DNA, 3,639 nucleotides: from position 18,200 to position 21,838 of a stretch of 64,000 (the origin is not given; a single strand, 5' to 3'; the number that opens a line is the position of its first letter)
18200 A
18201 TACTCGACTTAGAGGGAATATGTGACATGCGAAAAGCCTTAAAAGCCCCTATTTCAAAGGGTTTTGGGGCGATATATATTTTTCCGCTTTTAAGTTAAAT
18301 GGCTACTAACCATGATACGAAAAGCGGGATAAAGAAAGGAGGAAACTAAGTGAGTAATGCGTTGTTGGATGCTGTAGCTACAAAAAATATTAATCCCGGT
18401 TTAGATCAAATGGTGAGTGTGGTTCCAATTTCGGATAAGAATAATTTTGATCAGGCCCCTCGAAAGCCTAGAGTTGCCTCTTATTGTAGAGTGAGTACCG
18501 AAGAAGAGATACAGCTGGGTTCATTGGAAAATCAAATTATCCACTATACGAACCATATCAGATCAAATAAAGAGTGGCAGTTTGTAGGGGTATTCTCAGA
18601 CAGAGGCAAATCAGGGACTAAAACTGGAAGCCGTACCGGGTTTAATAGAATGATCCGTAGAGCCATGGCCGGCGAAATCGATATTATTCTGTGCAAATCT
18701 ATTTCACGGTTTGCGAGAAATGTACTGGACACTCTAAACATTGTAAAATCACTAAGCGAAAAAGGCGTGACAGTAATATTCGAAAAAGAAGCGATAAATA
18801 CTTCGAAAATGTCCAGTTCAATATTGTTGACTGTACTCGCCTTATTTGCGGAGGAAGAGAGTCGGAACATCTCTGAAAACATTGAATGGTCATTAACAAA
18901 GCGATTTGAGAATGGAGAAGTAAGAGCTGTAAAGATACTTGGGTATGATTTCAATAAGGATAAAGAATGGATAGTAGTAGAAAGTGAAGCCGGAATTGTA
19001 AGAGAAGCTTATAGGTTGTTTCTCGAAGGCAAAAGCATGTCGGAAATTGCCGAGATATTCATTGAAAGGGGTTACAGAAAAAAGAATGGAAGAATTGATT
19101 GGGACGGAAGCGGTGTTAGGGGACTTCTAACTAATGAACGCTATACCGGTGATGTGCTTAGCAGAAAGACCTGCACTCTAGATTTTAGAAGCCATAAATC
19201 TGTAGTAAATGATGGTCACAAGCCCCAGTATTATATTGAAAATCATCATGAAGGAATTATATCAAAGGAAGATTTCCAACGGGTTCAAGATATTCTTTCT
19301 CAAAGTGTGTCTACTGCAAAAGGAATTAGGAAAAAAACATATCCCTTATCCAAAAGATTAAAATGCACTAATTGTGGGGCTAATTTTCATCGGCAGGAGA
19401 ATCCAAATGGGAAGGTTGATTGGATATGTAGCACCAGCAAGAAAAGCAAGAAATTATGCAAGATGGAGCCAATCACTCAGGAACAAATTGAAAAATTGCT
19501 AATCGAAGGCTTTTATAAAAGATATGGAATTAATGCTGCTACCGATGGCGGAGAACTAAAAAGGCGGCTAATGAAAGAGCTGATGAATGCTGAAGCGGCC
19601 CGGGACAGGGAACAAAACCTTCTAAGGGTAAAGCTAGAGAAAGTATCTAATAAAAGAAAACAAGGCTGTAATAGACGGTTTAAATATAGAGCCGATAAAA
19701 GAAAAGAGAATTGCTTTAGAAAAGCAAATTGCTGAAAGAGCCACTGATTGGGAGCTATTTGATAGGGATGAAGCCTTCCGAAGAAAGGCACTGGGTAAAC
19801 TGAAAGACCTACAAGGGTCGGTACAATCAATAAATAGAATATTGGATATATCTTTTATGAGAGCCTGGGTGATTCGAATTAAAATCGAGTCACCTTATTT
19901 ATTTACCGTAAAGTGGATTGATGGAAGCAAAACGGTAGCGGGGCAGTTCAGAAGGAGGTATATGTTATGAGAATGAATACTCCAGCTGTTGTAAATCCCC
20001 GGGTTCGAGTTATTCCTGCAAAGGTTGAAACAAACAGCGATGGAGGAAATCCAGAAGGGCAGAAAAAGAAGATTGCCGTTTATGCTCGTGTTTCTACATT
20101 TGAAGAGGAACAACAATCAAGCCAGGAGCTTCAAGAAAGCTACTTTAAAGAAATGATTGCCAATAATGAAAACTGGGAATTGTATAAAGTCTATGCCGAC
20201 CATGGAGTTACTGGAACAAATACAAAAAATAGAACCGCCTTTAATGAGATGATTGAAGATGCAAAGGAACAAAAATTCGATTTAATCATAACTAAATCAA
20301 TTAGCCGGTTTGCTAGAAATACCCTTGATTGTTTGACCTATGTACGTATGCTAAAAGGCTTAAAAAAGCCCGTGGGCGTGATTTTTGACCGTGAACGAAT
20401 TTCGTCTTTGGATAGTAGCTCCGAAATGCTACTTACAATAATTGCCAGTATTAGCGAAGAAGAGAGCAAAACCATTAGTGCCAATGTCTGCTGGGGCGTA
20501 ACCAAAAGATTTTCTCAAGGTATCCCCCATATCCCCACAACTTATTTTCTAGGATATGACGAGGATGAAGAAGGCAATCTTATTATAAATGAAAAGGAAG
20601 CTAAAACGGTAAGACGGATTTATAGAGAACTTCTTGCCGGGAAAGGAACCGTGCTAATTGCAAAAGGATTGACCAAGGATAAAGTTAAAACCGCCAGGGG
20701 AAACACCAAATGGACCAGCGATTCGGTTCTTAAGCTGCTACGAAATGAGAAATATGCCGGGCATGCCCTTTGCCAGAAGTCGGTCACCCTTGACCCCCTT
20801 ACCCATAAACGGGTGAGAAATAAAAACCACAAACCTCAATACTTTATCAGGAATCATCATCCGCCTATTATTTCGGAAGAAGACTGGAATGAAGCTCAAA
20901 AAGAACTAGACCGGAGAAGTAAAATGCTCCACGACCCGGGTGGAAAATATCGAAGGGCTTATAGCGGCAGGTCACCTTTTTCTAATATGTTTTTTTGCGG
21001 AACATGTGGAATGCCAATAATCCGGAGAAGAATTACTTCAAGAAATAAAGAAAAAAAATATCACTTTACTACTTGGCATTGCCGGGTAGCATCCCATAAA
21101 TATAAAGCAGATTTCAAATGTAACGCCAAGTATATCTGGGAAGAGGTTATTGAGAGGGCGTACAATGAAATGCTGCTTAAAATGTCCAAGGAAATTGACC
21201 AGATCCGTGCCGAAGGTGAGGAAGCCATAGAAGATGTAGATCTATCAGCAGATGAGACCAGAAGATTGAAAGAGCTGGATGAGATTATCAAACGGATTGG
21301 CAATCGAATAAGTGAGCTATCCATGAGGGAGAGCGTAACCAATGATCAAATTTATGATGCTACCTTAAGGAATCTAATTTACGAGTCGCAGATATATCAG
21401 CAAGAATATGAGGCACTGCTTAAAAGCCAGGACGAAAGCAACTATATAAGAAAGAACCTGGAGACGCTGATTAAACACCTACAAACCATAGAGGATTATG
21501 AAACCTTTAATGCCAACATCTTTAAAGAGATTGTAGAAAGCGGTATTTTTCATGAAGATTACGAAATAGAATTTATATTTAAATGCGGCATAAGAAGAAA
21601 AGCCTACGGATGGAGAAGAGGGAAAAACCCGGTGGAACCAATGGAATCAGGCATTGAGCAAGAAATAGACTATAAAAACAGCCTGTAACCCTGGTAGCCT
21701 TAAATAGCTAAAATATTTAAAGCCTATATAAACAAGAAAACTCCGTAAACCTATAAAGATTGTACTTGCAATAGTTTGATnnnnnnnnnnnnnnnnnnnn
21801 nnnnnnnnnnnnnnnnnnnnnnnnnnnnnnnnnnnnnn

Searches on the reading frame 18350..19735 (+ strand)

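Call 64: search_protein_families(library=pfam, proteins=[window:18350-19735:+], max_evalue=0.00001)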
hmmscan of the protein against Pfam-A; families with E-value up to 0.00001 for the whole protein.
window:18350-19735:+ (461 aa): 3 families
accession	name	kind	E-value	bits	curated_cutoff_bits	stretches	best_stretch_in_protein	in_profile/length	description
PF00239.26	Resolvase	-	4.1e-34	118.2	23.3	1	42-190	1-144/145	Resolvase, N terminal domain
PF07508.19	Recombinase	-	4.4e-23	81.9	21.1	1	212-318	2-101/102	Recombinase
PF13408.12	Zn_ribbon_recom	-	1.9e-09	38.2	25.3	1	332-386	1-55/58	Recombinase zinc beta ribbon domain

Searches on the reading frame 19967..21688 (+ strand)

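Call 64: search_protein_families(library=pfam, proteins=[window:19967-21688:+], max_evalue=0.00001)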
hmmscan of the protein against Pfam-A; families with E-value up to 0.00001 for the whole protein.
window:19967-21688:+ (573 aa): 3 families
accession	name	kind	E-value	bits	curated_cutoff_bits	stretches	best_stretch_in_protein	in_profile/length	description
PF00239.26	Resolvase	-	7.7e-26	91.4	23.3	1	36-185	1-143/145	Resolvase, N terminal domain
PF07508.19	Recombinase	-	2.6e-24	85.9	21.1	1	209-317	1-102/102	Recombinase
PF13408.12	Zn_ribbon_recom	-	5.5e-08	33.5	25.3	1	337-398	1-52/58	Recombinase zinc beta ribbon domain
